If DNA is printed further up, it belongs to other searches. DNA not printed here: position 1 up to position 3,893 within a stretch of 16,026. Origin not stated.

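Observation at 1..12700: Pilin-like gene followed by two tandem paralogous giant signal-anchored proteins: candidate cell-surface attachment or envelope module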

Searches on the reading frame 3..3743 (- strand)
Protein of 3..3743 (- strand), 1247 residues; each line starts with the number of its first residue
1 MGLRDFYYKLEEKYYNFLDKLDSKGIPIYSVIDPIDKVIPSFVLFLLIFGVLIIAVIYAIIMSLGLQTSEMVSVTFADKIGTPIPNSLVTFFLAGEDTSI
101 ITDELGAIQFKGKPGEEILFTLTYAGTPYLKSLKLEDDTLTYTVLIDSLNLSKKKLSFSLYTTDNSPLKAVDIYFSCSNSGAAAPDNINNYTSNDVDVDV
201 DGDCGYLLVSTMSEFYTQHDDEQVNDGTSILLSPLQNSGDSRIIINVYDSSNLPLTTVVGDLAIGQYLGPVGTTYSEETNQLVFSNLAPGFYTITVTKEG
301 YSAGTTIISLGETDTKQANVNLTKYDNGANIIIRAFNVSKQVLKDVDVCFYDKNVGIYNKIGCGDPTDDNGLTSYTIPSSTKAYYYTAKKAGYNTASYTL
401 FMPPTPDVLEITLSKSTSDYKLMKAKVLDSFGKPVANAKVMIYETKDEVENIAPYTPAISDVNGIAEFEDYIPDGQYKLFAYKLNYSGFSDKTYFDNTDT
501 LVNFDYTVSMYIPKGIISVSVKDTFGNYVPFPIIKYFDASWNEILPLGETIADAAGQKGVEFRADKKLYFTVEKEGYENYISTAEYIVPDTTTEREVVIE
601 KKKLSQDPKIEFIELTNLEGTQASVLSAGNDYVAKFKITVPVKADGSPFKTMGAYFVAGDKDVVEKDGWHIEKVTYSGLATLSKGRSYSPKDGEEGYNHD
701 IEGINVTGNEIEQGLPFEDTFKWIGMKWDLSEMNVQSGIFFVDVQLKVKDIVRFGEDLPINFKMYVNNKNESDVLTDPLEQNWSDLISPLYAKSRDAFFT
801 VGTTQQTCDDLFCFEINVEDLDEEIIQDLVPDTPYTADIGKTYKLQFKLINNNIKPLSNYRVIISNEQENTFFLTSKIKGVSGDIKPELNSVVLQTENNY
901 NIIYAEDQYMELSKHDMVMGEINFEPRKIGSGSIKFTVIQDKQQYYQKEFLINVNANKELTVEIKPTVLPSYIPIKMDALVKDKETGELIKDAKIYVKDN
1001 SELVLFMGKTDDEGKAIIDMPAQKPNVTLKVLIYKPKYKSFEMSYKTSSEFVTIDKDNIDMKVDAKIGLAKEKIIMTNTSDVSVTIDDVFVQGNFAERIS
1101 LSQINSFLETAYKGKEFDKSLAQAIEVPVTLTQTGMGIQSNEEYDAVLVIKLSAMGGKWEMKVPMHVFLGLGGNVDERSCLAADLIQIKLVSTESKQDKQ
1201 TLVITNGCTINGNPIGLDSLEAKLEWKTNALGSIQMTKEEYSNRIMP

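Call 10: search_protein_families(library=pfam, proteins=[window:3-3743:-], max_evalue=1)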
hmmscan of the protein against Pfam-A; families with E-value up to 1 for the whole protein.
window:3-3743:- (1247 aa): 11 families
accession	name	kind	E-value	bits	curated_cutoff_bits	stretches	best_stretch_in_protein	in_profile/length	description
PF13620.12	CarboxypepD_reg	-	7.1e-16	58.8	32.3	3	426-490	5-63/82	Carboxypeptidase regulatory-like domain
PF02369.22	Big_1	-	7.3e-10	39.3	34.9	1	423-468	21-64/93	Bacterial Ig-like domain (group 1)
PF11974.14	bMG3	-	4.2e-05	23.9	34.9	1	976-1024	14-62/103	Bacterial alpha-2-macroglobulin MG3 domain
PF08308.17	PEGA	-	4.4e-05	23.7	20.8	1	285-324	30-69/71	PEGA domain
PF17802.7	SpaA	-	0.0029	18.2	23.1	1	429-479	10-56/91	Prealbumin-like fold domain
PF18962.6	Por_Secre_tail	-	0.0043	17.7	27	0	273-303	39-69/75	Secretion system C-terminal sorting domain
PF23623.1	GBD_IRG7_N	-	0.024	15.3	27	1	243-301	26-83/95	IRG7 N-terminal galactose binding domain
PF13715.12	CarbopepD_reg_2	-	0.048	14.1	32.2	1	981-1056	5-78/88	CarboxypepD_reg-like domain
PF01144.29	CoA_trans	-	0.053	13.4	23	1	356-449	115-194/217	Coenzyme A transferase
PF18700.6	Castor1_N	-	0.59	10.5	26.5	0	895-916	38-59/61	Cytosolic arginine sensor for mTORC1 subunit 1 N-terminal domain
PF17210.9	SdrD_B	-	0.78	10.4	29.7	1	271-324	39-91/112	SdrD B-like domain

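Call 11: search_protein_families(library=ncbifam, proteins=[window:3-3743:-], max_evalue=1)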
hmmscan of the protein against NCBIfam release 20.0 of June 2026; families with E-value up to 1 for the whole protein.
window:3-3743:- (1247 aa): 2 families
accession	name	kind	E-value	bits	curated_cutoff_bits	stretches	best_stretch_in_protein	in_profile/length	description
TIGR04134.1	lipo_with_rSAM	hypoth_equivalog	0.0019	18.2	39.8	1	417-478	37-101/150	radical SAM-associated putative lipoprotein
NF058648.1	ECF_sub_HI1622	equivalog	0.15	12.1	100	1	987-1031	36-78/180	NikL family nickel/cobalt ECF transporter subunit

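Call 98: search_protein_families(library=phrogs, proteins=[window:3-3743:-], max_evalue=0.01)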
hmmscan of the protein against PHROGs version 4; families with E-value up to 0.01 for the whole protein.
window:3-3743:- (1247 aa): 0 families
